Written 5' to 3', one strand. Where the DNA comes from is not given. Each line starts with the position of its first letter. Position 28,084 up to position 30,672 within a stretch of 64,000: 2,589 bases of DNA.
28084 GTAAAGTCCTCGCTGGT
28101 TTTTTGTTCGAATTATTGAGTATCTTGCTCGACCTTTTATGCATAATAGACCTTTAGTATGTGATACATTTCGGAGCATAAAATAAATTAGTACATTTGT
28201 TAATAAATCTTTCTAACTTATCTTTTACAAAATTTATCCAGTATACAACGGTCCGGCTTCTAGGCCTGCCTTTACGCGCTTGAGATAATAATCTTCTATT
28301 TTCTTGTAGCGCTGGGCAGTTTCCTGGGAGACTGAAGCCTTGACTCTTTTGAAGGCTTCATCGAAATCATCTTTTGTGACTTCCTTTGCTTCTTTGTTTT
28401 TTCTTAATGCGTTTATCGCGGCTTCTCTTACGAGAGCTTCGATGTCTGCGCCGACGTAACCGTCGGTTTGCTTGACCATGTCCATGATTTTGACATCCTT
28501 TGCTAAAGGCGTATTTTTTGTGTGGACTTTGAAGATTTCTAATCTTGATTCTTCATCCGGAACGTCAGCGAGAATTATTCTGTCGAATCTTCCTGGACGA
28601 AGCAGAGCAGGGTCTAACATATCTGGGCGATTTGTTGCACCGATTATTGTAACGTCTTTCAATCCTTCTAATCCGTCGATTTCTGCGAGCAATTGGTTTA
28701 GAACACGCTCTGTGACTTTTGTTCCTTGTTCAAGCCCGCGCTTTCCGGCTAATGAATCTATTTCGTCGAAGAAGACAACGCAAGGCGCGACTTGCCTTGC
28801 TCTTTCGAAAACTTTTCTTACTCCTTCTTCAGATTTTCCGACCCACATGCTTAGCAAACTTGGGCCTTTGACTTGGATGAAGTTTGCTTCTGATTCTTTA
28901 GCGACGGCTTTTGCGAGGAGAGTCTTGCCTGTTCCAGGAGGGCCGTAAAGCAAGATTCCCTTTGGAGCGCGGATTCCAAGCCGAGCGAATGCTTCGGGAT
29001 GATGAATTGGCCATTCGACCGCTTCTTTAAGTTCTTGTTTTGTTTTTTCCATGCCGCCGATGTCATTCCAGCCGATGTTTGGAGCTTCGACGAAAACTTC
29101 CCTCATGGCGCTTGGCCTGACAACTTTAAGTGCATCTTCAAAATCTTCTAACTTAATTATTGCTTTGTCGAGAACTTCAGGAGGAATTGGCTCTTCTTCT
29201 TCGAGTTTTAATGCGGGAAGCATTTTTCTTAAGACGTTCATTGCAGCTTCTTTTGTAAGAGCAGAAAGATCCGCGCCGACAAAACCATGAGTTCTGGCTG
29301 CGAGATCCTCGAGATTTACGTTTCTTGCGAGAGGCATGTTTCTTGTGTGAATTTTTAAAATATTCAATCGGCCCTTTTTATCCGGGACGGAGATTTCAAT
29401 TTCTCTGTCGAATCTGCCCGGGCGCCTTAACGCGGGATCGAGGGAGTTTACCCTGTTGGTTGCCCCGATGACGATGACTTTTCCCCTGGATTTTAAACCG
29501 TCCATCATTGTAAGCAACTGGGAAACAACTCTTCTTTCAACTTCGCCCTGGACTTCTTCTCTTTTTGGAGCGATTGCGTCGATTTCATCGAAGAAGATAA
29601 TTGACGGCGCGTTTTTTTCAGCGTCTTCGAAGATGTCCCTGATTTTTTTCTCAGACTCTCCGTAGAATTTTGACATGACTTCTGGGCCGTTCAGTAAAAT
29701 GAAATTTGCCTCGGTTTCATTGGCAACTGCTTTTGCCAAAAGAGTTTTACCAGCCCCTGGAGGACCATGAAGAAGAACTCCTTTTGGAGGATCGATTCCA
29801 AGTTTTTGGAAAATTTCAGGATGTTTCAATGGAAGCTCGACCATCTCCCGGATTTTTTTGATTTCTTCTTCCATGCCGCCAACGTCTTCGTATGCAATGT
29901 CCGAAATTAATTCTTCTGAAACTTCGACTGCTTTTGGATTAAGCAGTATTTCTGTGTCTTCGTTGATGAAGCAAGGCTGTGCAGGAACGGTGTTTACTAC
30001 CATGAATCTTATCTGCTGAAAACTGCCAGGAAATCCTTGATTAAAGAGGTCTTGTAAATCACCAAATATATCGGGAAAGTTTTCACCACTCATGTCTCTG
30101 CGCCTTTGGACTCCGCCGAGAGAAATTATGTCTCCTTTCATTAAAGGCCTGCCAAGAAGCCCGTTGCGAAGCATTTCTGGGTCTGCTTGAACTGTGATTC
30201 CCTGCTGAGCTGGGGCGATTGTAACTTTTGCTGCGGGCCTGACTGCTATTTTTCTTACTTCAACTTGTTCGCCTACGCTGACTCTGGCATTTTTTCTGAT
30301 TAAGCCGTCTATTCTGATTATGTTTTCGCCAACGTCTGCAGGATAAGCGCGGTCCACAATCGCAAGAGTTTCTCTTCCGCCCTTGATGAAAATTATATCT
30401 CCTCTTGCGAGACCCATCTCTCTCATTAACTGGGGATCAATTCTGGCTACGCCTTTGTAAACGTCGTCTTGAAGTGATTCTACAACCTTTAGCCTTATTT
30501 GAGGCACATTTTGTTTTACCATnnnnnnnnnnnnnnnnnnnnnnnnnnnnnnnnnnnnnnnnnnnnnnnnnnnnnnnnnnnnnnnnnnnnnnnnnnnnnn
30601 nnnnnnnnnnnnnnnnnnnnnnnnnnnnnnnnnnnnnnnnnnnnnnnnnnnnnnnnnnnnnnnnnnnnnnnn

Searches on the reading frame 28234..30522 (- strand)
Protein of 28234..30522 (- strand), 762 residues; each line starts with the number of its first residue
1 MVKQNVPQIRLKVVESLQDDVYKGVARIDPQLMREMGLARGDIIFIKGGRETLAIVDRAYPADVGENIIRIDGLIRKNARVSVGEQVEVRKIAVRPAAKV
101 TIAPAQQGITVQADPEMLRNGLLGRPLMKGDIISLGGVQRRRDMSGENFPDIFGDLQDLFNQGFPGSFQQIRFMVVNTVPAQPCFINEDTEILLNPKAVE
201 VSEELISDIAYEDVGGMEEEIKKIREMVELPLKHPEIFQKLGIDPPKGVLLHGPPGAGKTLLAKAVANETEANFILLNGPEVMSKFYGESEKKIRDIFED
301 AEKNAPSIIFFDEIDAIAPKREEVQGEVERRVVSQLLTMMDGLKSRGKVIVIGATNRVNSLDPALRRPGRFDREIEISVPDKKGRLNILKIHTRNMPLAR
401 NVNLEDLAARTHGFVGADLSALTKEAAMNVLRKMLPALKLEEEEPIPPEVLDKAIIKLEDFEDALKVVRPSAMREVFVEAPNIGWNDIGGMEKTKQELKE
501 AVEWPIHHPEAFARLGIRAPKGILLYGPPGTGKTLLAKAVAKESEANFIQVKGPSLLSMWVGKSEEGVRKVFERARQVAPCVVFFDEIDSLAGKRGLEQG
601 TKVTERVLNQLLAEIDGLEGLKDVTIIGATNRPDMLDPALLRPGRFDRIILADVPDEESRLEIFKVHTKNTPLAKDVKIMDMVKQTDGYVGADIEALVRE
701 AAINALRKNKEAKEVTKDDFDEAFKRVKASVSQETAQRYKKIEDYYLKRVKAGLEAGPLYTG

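Call 19: search_protein_families(library=pfam, proteins=[window:28234-30522:-])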
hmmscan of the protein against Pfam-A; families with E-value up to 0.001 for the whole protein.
window:28234-30522:- (762 aa): 41 families (the best 25 are shown)
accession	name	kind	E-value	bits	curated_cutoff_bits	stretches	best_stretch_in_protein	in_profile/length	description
PF00004.35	AAA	-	2.7e-98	325.9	21.2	2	249-378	1-130/131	ATPase family associated with various cellular activities (AAA)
PF17862.7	AAA_lid_3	-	4.8e-29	99.9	27.2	2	676-722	1-45/45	AAA+ lid domain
PF02359.24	CDC48_N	-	4.3e-26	91.3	35.1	1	10-93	1-84/85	Cell division protein 48 (CDC48), N-terminal domain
PF05496.18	RuvB_N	-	1.3e-15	58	27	2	248-334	35-114/159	Holliday junction DNA helicase RuvB P-loop domain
PF13191.12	AAA_16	-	3.8e-14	54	32.6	2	511-593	15-103/167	AAA ATPase domain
PF07724.20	AAA_2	-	8e-13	49.2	27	1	249-342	6-101/166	AAA domain (Cdc48 subfamily)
PF13671.12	AAA_33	-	1.3e-10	42.2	27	1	249-356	2-79/143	AAA domain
PF13173.12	AAA_14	-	1.3e-10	41.8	27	1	249-332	5-77/129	AAA domain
PF07728.20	AAA_5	-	1.7e-10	41.5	22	0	523-640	2-135/139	AAA domain (dynein-related subfamily)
PF06068.19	TIP49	-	4.4e-10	39.7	23.8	1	520-566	50-98/347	TIP49 P-loop domain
PF13401.12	AAA_22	-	6.4e-10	39.9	27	0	249-299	8-52/130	AAA domain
PF20720.3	nSTAND3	-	5.8e-09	36.3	27.2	0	249-314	20-74/155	Novel STAND NTPase 3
PF23902.1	AAA_lid_PRS2_C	-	8.9e-09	35.8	34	1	658-727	2-70/73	PRS2 AAA+ lid C-terminal domain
PF02933.23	CDC48_2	-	1.8e-08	34.4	22.4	1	112-200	3-63/64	Cell division protein 48 (CDC48), domain 2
PF00005.33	ABC_tran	-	1.1e-07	33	25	0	243-319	8-80/137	ABC transporter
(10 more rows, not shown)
